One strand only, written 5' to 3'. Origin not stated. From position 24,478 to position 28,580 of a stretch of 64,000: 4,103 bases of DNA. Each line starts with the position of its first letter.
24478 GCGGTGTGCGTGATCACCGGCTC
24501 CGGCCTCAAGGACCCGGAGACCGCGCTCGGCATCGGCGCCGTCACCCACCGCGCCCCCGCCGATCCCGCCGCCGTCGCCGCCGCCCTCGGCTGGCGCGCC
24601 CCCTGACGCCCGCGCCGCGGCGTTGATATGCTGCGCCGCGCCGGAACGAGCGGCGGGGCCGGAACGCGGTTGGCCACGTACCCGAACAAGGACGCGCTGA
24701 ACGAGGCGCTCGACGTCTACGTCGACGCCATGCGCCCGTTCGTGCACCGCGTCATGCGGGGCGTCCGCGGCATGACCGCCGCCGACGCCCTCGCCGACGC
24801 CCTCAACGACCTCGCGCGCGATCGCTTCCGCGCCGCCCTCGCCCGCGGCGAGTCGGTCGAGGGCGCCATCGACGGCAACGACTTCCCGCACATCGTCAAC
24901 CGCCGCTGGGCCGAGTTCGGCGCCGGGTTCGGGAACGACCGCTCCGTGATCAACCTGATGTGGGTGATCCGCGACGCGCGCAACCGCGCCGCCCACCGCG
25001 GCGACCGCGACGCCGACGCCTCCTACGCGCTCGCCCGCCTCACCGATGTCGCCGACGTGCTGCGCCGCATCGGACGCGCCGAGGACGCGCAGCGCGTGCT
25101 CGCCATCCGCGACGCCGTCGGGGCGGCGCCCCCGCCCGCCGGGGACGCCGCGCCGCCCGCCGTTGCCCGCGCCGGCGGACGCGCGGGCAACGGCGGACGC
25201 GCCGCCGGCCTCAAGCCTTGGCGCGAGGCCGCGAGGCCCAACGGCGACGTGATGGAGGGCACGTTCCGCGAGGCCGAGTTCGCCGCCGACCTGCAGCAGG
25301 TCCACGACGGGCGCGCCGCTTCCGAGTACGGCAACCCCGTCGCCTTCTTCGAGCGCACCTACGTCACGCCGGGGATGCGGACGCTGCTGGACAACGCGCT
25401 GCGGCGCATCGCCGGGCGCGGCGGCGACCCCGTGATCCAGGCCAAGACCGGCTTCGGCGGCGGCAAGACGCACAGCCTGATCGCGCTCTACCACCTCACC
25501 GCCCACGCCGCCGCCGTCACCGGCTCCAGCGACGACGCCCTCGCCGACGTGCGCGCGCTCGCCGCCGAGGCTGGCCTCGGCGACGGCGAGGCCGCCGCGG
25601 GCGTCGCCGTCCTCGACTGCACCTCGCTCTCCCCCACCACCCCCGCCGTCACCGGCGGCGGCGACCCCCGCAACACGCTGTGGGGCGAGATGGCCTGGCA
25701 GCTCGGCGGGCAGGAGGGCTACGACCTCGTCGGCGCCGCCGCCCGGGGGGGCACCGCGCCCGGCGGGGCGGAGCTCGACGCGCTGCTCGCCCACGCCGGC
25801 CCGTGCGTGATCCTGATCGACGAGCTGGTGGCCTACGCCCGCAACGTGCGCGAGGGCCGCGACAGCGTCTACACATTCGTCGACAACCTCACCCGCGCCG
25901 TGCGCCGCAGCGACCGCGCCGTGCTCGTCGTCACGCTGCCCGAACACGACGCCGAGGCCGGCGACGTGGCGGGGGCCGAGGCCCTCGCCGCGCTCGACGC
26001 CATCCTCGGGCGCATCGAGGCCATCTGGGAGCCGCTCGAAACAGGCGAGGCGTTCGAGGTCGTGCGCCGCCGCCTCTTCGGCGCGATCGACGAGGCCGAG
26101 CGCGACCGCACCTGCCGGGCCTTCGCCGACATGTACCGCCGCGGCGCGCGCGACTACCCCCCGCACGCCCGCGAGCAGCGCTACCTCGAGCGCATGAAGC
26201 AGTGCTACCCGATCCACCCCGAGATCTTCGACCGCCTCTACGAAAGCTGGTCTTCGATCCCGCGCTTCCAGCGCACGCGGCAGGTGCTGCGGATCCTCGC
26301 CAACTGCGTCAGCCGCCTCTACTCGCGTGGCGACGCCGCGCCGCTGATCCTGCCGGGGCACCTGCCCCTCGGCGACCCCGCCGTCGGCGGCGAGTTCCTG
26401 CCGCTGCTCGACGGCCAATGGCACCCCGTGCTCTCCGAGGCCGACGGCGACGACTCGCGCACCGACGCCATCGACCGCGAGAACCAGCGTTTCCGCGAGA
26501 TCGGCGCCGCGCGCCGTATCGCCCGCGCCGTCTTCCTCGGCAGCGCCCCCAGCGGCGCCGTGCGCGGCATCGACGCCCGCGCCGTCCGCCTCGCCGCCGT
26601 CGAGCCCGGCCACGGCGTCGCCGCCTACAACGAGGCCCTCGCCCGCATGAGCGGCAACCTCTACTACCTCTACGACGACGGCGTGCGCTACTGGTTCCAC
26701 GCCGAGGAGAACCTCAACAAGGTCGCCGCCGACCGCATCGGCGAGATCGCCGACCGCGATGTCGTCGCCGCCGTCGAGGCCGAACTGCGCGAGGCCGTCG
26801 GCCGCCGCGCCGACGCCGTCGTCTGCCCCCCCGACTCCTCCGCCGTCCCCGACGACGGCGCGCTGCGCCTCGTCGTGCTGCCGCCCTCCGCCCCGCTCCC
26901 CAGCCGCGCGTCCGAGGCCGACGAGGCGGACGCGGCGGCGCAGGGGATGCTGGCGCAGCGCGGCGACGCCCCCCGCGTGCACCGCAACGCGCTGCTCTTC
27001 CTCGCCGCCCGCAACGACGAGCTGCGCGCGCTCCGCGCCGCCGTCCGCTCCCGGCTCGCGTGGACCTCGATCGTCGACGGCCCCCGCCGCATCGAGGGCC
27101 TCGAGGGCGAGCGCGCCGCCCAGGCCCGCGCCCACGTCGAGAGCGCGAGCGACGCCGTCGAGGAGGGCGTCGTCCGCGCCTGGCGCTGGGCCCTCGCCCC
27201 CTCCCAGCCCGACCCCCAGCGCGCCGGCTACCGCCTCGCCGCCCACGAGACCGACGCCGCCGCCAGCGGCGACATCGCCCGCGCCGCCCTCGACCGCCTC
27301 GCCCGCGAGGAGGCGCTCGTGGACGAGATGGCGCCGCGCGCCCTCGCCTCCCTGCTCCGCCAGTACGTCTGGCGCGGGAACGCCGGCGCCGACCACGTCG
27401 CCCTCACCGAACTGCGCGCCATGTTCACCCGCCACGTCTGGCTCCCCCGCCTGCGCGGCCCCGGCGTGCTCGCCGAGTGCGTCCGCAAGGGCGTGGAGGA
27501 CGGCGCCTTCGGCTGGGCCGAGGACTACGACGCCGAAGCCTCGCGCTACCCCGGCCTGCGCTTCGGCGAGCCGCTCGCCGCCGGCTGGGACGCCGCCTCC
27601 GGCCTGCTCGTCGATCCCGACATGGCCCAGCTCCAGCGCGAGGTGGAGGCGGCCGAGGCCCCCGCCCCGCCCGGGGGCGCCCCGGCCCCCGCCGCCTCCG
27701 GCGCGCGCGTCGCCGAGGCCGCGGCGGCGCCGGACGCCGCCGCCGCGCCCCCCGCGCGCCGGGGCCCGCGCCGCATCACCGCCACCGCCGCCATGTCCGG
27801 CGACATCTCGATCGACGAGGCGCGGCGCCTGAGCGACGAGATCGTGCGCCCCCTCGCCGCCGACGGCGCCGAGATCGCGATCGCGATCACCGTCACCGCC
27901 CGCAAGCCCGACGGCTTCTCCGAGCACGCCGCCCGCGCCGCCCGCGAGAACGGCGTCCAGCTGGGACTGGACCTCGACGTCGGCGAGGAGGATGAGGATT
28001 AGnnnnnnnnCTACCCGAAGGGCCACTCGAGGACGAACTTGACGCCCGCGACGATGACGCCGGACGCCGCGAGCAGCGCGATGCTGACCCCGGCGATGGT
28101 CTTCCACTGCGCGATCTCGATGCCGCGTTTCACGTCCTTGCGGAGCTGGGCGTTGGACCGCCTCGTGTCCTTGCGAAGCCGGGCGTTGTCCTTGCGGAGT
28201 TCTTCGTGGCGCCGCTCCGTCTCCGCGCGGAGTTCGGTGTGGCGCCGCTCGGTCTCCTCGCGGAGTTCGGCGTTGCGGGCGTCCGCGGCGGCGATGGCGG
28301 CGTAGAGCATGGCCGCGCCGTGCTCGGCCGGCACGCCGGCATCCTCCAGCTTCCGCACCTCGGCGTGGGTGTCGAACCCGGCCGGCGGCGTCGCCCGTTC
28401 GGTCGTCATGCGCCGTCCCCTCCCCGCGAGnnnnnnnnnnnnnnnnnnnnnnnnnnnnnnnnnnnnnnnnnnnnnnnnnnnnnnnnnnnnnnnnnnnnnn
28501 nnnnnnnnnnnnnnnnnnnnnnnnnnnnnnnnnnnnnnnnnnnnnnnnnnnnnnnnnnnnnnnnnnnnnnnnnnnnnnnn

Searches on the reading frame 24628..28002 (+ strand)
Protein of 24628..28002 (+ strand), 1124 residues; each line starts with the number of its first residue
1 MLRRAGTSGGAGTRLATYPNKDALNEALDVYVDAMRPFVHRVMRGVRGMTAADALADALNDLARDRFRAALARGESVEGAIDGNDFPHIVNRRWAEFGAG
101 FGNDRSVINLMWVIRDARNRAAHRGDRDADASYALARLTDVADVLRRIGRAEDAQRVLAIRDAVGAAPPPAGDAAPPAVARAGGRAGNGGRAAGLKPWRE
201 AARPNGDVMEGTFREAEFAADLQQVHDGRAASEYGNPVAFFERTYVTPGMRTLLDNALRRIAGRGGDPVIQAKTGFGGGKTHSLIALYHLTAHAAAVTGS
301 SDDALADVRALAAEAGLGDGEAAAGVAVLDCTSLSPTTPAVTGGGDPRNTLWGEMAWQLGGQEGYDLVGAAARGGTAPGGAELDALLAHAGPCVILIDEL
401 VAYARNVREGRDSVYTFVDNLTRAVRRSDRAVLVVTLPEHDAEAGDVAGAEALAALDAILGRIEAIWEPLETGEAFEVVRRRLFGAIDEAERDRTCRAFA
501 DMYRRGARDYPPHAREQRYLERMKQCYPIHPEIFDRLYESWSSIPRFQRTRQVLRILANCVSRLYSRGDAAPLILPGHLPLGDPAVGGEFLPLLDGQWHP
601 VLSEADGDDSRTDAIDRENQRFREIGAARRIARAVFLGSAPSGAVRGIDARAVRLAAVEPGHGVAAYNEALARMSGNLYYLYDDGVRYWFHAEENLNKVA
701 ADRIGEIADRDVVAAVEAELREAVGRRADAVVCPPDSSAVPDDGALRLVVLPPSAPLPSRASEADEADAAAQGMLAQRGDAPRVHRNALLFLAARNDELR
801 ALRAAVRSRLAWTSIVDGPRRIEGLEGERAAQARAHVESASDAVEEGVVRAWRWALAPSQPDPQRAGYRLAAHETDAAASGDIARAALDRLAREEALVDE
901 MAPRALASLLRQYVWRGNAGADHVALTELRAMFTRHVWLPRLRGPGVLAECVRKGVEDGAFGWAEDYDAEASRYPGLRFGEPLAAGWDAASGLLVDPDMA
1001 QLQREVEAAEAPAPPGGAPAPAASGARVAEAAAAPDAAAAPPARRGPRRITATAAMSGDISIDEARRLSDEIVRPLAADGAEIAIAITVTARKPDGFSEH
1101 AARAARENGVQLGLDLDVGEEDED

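Call 8: search_protein_families(library=pfam, proteins=[window:24628-28002:+], max_evalue=0.01)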
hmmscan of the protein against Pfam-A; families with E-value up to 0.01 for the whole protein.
window:24628-28002:+ (1124 aa): 2 families
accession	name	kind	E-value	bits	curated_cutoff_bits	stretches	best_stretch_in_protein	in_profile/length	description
PF04465.17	DUF499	-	9.6e-28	97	23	1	335-592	38-299/1024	Protein of unknown function (DUF499)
PF18731.6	HEPN_Swt1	-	3e-05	24.7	27.5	1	27-149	2-115/115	Swt1-like HEPN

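Call 32: search_protein_families(library=padloc, proteins=[window:24628-27999:+], max_evalue=0.001)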
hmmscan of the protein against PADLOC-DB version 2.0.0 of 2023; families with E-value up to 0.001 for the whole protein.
window:24628-27999:+ (1124 aa): 2 families
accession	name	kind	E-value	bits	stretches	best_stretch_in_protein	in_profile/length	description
PDLC00662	HmaC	-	7e-247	820.1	1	195-1115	3-935/941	AAA+ ATPase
PDLC02192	DUF499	-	9.2e-31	104.5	1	237-722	35-504/1022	-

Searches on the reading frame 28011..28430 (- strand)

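Call 32: search_protein_families(library=padloc, proteins=[window:28011-28430:-], max_evalue=0.001)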
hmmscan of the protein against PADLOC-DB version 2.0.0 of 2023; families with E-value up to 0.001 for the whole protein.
window:28011-28430:- (139 aa): 0 families

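Call 63: search_protein_families(library=pfam, proteins=[window:28011-28430:-], max_evalue=0.01)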
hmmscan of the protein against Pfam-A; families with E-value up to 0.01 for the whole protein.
window:28011-28430:- (139 aa): 1 family
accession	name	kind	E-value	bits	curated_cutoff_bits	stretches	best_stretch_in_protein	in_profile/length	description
PF07798.16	CCDC90-like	-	0.0092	16.3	33.5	0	19-93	1-77/175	Coiled-coil domain-containing protein 90-like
